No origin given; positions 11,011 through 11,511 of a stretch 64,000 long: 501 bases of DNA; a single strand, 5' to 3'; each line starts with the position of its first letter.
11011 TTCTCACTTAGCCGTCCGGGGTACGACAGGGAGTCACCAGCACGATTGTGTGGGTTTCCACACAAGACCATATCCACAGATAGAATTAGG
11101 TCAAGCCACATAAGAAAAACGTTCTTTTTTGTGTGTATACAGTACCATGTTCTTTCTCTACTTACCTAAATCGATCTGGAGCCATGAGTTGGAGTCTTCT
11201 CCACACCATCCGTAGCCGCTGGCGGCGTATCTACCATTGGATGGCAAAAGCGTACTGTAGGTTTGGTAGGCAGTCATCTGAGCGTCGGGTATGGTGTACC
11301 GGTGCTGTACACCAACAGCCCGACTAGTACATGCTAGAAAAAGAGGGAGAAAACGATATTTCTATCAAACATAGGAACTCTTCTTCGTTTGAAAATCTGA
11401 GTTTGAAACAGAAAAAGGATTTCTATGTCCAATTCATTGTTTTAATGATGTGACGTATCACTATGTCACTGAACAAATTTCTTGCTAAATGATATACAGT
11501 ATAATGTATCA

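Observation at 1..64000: Eukaryotic satellite-dense locus: at least 19 unrelated homogenised tandem-repeat families in 64 kb, packed between and inside genes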

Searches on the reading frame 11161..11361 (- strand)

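Call 16: search_protein_families(library=pfam, max_evalue=0.1, proteins=[window:11161-11361:-])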
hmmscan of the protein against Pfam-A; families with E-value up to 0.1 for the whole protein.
window:11161-11361:- (67 aa): 1 family
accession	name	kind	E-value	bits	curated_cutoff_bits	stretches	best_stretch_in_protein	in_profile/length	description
PF00754.31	F5_F8_type_C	-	0.049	14.2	28.2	1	40-67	13-43/127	F5/8 type C domain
